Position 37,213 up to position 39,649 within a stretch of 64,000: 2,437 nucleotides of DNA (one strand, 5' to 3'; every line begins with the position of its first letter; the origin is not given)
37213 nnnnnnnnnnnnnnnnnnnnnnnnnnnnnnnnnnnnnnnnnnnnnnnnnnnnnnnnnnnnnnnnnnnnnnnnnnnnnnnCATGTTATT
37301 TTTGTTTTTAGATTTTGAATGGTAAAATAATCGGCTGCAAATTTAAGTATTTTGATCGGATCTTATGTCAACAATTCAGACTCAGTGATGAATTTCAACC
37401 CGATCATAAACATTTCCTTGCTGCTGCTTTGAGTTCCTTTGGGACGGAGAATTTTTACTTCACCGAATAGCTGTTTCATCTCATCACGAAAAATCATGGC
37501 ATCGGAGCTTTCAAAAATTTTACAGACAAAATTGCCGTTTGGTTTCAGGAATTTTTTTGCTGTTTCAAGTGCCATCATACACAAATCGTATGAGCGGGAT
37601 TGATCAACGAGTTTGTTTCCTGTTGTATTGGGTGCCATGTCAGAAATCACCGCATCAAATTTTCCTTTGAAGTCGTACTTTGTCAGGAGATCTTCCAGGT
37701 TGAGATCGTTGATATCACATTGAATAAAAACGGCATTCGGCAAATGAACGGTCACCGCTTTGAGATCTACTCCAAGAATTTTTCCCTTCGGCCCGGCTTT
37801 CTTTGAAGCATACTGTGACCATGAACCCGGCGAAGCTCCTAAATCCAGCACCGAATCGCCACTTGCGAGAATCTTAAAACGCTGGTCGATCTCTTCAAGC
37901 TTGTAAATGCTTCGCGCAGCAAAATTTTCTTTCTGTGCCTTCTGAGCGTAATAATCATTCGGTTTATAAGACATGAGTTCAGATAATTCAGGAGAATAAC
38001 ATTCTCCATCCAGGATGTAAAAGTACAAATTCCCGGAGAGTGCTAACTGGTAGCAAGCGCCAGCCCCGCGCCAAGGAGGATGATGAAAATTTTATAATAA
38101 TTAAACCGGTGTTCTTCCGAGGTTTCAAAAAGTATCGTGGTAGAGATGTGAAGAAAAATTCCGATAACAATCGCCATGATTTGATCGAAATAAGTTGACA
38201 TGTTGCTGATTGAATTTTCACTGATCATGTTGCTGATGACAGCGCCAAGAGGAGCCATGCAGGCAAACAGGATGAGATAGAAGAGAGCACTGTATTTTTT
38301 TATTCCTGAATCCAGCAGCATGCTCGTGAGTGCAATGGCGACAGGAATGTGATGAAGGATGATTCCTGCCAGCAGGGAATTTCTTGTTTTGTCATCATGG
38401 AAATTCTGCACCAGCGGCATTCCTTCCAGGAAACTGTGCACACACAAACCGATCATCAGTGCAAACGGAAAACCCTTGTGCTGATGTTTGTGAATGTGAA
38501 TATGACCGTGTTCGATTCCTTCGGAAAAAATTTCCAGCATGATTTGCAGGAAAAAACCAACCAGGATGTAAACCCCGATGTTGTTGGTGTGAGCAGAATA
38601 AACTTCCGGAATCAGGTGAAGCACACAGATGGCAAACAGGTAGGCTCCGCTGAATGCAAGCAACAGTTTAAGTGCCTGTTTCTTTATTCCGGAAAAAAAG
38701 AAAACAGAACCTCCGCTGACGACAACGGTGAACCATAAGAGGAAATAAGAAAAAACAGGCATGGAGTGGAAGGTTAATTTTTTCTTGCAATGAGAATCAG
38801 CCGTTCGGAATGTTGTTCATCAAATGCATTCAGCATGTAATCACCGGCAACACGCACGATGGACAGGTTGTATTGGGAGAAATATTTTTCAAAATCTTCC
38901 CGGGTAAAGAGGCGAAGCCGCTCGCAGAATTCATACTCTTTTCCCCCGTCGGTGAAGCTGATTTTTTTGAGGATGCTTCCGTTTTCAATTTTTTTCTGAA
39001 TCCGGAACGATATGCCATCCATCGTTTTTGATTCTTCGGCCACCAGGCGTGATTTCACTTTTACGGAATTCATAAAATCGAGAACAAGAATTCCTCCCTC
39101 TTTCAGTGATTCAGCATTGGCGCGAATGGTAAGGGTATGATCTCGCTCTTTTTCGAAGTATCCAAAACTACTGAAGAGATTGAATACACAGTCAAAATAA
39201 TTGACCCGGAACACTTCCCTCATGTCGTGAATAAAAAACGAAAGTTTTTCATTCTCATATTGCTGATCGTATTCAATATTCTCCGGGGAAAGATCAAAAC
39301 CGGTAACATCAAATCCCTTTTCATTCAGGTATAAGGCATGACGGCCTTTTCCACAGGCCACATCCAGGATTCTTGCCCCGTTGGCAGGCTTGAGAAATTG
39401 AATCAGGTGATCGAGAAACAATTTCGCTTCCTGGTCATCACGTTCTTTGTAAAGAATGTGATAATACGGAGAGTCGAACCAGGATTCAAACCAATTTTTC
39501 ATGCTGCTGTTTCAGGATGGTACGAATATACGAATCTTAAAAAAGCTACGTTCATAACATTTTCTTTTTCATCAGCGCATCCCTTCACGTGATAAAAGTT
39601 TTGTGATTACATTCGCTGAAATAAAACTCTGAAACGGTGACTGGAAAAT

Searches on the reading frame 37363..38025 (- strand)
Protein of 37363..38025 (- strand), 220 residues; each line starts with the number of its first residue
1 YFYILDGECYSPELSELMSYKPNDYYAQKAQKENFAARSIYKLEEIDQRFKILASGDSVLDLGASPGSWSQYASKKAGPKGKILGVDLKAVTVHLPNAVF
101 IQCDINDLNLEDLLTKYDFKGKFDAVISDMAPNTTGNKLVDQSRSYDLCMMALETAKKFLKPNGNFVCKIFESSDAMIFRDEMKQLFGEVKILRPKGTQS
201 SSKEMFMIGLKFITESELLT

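Call 32: search_protein_families(library=pfam, proteins=[window:37363-38025:-], max_evalue=0.001)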
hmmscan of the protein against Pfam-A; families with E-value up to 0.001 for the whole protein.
window:37363-38025:- (220 aa): 4 families
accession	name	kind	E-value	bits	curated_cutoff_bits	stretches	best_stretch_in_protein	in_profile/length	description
PF01728.25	FtsJ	-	1.5e-51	175.3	24.1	1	36-212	2-181/181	FtsJ-like methyltransferase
PF13847.12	Methyltransf_31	-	1.2e-09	38.5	27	1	55-185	3-124/145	Methyltransferase domain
PF13489.12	Methyltransf_23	-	6.3e-07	29.7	27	1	44-198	11-140/164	Methyltransferase domain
PF13649.12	Methyltransf_25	-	2.2e-05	25.5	27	1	59-129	1-71/97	Methyltransferase domain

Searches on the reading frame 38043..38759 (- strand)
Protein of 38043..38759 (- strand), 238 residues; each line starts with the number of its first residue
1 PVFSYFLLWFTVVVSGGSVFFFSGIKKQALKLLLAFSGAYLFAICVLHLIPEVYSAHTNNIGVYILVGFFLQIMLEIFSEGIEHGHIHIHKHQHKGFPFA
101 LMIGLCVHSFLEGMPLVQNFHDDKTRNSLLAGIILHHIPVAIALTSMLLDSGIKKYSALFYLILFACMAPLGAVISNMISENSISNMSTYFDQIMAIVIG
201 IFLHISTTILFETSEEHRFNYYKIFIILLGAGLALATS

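Call 32: search_protein_families(library=pfam, proteins=[window:38043-38759:-], max_evalue=0.001)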
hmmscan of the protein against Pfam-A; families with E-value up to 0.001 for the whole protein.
window:38043-38759:- (238 aa): 1 family
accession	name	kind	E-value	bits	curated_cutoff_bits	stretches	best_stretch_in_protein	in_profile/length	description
PF02535.28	Zip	-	6.3e-26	91.8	35.1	2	90-235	170-320/323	ZIP Zinc transporter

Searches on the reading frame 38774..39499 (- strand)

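Call 32: search_protein_families(library=pfam, proteins=[window:38774-39499:-], max_evalue=0.001)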
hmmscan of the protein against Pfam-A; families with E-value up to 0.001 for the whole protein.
window:38774-39499:- (241 aa): 8 families
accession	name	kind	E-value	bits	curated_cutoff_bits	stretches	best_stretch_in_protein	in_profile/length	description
PF13489.12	Methyltransf_23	-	4.4e-14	53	27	1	27-216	7-163/164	Methyltransferase domain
PF13649.12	Methyltransf_25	-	5.5e-13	49.9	27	1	44-136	1-97/97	Methyltransferase domain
PF08241.18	Methyltransf_11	-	2.1e-11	44.8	21.2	1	45-140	1-95/95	Methyltransferase domain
PF13847.12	Methyltransf_31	-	2.2e-09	37.6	27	1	40-158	3-127/145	Methyltransferase domain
PF03848.20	TehB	-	1.1e-07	31.9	20.4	1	37-87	27-78/193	Tellurite resistance protein TehB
PF02353.26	CMAS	-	2.1e-06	27.7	27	1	23-154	47-178/273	Mycolic acid cyclopropane synthetase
PF08242.18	Methyltransf_12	-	1e-05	26.6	30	1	45-138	1-98/98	Methyltransferase domain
PF05724.17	TPMT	-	4.7e-05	23.6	26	1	23-87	20-86/218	Thiopurine S-methyltransferase (TPMT)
